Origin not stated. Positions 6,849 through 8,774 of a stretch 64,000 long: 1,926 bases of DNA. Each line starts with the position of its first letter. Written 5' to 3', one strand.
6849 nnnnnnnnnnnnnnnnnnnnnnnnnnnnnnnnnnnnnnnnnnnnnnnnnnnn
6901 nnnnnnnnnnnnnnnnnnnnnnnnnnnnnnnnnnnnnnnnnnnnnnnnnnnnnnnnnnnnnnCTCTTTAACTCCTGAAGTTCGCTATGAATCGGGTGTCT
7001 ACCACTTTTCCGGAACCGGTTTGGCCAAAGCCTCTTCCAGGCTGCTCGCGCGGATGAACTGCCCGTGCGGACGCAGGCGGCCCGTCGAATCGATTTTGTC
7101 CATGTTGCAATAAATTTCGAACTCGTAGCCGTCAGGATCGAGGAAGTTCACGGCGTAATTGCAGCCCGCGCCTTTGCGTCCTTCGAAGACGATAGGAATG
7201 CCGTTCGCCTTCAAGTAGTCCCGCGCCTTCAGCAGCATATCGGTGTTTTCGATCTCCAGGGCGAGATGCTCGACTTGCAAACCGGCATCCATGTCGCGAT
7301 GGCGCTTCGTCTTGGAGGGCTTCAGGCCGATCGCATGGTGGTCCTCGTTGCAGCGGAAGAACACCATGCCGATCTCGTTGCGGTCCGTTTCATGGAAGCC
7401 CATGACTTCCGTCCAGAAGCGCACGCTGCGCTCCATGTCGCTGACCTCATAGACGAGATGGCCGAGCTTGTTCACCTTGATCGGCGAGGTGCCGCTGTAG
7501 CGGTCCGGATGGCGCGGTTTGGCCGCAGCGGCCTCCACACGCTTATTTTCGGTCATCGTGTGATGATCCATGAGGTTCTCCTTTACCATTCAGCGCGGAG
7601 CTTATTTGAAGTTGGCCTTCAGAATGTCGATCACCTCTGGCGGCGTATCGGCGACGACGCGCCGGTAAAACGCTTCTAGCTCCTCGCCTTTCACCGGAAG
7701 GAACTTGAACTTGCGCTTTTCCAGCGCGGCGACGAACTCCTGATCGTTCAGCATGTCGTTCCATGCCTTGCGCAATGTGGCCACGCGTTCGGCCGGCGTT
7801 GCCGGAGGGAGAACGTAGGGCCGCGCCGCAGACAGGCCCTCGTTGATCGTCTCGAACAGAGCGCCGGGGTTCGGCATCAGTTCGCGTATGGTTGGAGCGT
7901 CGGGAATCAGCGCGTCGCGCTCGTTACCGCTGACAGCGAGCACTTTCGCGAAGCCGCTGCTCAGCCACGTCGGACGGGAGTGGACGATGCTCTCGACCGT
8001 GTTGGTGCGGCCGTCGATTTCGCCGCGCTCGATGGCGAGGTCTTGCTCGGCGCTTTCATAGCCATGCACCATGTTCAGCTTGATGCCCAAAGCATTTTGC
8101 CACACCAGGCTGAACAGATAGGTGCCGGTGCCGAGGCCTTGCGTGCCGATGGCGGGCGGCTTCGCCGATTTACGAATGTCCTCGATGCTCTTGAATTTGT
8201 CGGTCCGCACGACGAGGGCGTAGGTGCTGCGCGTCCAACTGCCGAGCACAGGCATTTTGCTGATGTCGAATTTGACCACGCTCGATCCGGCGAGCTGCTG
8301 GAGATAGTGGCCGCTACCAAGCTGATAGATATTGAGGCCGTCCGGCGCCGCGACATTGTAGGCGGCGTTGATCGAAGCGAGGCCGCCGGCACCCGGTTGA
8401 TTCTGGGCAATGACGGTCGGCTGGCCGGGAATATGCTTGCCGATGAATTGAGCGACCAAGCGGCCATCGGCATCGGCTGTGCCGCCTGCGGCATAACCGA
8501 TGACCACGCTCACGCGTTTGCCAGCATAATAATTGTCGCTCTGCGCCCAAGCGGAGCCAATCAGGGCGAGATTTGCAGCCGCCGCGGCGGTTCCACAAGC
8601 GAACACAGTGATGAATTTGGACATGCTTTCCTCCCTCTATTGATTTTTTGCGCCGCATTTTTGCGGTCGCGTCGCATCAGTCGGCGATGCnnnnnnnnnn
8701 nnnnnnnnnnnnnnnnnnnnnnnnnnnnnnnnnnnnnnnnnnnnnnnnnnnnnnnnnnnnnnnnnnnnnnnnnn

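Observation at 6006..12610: LysR-controlled catabolic operon built from divergent enzymes: candidate new (hetero)aromatic degradation pathway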

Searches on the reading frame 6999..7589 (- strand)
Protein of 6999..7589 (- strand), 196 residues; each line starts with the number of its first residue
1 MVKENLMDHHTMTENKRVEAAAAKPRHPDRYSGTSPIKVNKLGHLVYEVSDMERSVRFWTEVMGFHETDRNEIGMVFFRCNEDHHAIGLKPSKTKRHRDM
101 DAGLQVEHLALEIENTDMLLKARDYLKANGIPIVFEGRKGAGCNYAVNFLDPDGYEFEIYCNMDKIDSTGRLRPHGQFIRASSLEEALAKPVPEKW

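Call 3: search_protein_families(library=pfam, proteins=[window:6999-7589:-])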
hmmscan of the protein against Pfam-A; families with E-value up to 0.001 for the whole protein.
window:6999-7589:- (196 aa): 2 families
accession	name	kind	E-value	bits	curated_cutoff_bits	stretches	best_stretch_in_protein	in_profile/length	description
PF00903.31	Glyoxalase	-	1.9e-21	77.1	20.6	1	41-159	1-121/121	Glyoxalase/Bleomycin resistance protein/Dioxygenase superfamily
PF13669.12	Glyoxalase_4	-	0.00018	22.2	27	1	44-145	2-107/109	Glyoxalase/Bleomycin resistance protein/Dioxygenase superfamily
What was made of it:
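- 6999..7589 (-): One-domain VOC/glyoxalase-fold protein, possibly a small extradiol-type dioxygenase; real start probably 7571 (190 aa); optional part. Pfam Glyoxalase at 77 bits (call 3).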

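Call 4: search_protein_families(library=ncbifam, proteins=[window:6999-7589:-])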
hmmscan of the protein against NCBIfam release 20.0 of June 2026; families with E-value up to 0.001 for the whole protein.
window:6999-7589:- (196 aa): 27 families (the best 25 are shown)
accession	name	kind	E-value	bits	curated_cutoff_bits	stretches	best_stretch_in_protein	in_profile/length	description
TIGR02295.1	HpaD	equivalog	3.4e-16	59.3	321.4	1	39-169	2-125/298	3,4-dihydroxyphenylacetate 2,3-dioxygenase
TIGR03211.1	catechol_2_3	equivalog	3.2e-14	52.9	320.2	1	39-166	2-122/303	catechol 2,3-dioxygenase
TIGR03213.1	23dbph12diox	equivalog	1.6e-10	40.9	366.45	1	41-141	142-243/287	biphenyl-2,3-diol 1,2-dioxygenase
NF000125.1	498180014_fosA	hypoth_equivalog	5.2e-10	39.6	250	1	38-161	2-118/129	Fos family putative thiol transferase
NF000496.2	Fos_GSH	equivalog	8.3e-09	35.7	180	1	39-161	2-116/136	fosfomycin resistance glutathione transferase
NF003152.0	PRK04101.1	equivalog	2e-08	34.6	171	1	39-161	2-118/139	metallothiol transferase FosB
NF000221.4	FosA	exception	4.5e-08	33.1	250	1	40-161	3-116/137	FosA family fosfomycin resistance glutathione transferase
TIGR00068.2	glyox_I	equivalog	7e-07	29.2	120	0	42-73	2-33/143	lactoylglutathione lyase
NF045631.1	exdiol_diox_HsaC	equivalog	1.2e-06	27.8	450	1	40-167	139-273/296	iron-dependent extradiol dioxygenase HsaC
NF000026.1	154989_fosA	exception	2.3e-06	27.8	275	1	40-161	3-116/141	FosA/FosA2 family fosfomycin resistance glutathione transferase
NF050074.1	glyox_I_GloA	exception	4e-06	27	165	1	42-159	2-119/121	lactoylglutathione lyase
NF041414.1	ArsI_CadI_VOC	equivalog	5.2e-06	26.1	116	1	44-170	3-123/147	ArsI/CadI family heavy metal resistance metalloenzyme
NF033933.0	fosA8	exception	2.7e-05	24.4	300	1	39-161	2-116/138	FosA8 family fosfomycin resistance glutathione transferase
NF000493.1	Fos_BSH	exception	4.3e-05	24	240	1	41-161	3-117/137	FosB/FosD family fosfomycin resistance bacillithiol transferase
NF000467.1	FosG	exception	4.3e-05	23.5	240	1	41-160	4-110/132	FosG family fosfomycin resistance glutathione transferase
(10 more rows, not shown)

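Call 9: search_solved_structures(query=window:6999-7589:-, max_evalue=0.01, show_alignments=1)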
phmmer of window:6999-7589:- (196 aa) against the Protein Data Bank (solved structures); distinct sequences matched with E-value up to 0.01: 27.
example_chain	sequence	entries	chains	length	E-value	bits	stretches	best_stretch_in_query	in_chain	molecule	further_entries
3b59_A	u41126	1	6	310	2.8e-13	53.5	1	30-168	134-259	Glyoxalase/bleomycin resistance protein/dioxygenase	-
3vb0_A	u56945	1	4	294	2.3e-08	37.5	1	41-159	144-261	Glyoxalase/bleomycin resistance protein/dioxygenase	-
9wgj_A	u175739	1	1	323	4.8e-08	36.4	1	39-175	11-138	Catechol 1,2-dioxygenase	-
1mpy_A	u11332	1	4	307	6e-08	36.1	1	41-164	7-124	CATECHOL 2,3-DIOXYGENASE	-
5zsz_A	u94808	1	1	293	1.1e-07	35.2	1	39-173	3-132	Catechol 2,3-dioxygenase, Extradiol ring cleavage protein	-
5znh_A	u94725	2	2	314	1.4e-07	34.9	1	39-173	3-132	Catechol 2,3-dioxygenase, extradiol protein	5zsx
6bnn_A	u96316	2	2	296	3e-07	33.8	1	41-164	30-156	Lactoylglutathione lyase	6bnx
9u42_A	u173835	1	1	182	3.9e-07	33.5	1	91-165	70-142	Glyoxalase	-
3hpv_A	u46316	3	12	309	6.4e-07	32.8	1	41-86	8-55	Catechol 2,3-dioxygenase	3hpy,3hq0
1han_A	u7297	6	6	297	1.2e-06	31.9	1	41-140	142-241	2,3-DIHYDROXYBIPHENYL 1,2-DIOXYGENASE | BIPHENYL-2,3-DIOL 1,2-DIOXYGENASE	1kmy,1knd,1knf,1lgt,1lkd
5d7z_A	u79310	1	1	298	1.8e-06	31.3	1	41-164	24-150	Lactoylglutathione lyase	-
6bnz_A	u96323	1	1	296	5.9e-06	29.6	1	41-164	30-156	Lactoylglutathione lyase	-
6l3w_A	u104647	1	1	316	1.2e-05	28.7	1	41-90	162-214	Extra-diol dioxygenase BphC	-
2wl3_A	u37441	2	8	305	1.5e-05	28.2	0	23-139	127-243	CATECHOL 2,3-DIOXYGENASE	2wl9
1npb_A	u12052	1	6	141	3.9e-05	26.9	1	40-162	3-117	fosfomycin-resistance protein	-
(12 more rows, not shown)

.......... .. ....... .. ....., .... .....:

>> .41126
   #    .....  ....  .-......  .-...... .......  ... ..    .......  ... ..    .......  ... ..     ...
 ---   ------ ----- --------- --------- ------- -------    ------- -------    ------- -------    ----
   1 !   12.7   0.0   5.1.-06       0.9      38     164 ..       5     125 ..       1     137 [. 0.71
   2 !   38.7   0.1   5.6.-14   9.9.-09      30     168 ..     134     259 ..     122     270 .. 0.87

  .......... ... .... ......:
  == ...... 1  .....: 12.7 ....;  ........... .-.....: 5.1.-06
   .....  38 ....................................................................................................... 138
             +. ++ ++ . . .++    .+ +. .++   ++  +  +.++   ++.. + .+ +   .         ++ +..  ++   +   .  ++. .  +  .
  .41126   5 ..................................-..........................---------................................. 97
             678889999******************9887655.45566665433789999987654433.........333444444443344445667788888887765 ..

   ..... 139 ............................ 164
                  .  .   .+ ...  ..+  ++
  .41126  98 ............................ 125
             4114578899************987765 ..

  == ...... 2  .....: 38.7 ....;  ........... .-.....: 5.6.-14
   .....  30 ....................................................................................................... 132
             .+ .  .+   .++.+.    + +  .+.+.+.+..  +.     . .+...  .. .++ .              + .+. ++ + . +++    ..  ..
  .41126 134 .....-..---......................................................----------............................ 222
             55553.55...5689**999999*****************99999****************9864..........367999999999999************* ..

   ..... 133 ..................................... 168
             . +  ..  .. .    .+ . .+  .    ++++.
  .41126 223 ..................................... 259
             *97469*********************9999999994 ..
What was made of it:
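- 6999..7589 (-): The best PDB hit is 3b59, followed by catechol 2,3-dioxygenases (call 9).
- On Type I extradiol dioxygenase (VOC superfamily): The Tyr of the 'SYF' segment of 3b59 aligns with Asn148 (call 9).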

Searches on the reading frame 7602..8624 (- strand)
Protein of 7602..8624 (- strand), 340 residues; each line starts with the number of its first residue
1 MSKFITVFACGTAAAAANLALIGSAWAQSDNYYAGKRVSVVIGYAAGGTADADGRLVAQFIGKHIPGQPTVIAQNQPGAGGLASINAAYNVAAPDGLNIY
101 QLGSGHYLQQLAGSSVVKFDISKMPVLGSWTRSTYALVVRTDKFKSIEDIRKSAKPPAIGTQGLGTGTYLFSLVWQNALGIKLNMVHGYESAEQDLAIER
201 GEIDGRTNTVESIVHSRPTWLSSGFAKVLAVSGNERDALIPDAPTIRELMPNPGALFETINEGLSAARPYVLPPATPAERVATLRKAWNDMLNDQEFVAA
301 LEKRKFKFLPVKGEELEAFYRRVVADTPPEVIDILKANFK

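Call 3: search_protein_families(library=pfam, proteins=[window:7602-8624:-])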
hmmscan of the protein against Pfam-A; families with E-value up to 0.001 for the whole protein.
window:7602-8624:- (340 aa): 1 family
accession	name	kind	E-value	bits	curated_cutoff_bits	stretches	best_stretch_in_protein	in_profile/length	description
PF03401.19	TctC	-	8.4e-11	42.3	27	1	66-310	13-248/274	Tripartite tricarboxylate transporter family receptor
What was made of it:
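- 7602..8624 (-): Bug/TctC periplasmic solute-binding protein of a tripartite tricarboxylate transporter (orphan: no TctA/B found among the window genes scanned). Pfam TctC at 42.3 bits against a cutoff of 27 (call 3).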

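Call 4: search_protein_families(library=ncbifam, proteins=[window:7602-8624:-])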
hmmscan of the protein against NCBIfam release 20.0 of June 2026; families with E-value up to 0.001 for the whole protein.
window:7602-8624:- (340 aa): 0 families

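Call 65: search_solved_structures(query=window:7602-8624:-, max_evalue=0.001)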
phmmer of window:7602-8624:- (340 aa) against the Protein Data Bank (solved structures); distinct sequences matched with E-value up to 0.001: 11.
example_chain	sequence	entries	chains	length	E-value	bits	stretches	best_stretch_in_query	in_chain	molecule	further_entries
7ndr_A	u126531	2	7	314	1.2e-12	50.7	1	33-250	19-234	Tripartite tricarboxylate transporter substrate binding protein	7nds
8hka_A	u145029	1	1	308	1.4e-12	50.5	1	37-296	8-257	Periplasmic terephthalate binding protein (TBP)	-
8hkb_A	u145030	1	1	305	1.7e-12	50.2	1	38-296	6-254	Periplasmic terephthalate binding protein (TBP)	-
8hk9_D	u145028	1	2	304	1.9e-12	50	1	38-296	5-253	Periplasmic terephthalate binding protein (TBP)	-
4x9t_A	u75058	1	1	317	2.1e-11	46.6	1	32-320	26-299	Uncharacterized protein UPF0065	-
25hk_A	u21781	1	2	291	3.3e-08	36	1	33-249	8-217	Tripartite tricarboxylate transporter substrate binding protein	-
6hke_A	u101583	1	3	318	4.6e-08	35.6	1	36-254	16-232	Possible TctC subunit of the Tripartite Tricarboxylate Transport(TTT) Family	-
2qpq_A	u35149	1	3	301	5.3e-08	35.4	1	34-248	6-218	protein Bug27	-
2f5x_A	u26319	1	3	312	2e-07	33.5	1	32-248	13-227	BugD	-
2dvz_A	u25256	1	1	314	3.3e-06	29.5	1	31-303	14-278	Putative exported protein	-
5oei_A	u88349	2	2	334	0.00026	23.3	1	34-250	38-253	Uncharacterized protein family UPF0065:Tat pathway signal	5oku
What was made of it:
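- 7602..8624 (-): The best PDB relatives are terephthalate-binding TphC/TBP, weakly (E about 1e-12, call 65).
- The resemblance of the Bug protein to terephthalate binders is weak (call 65).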
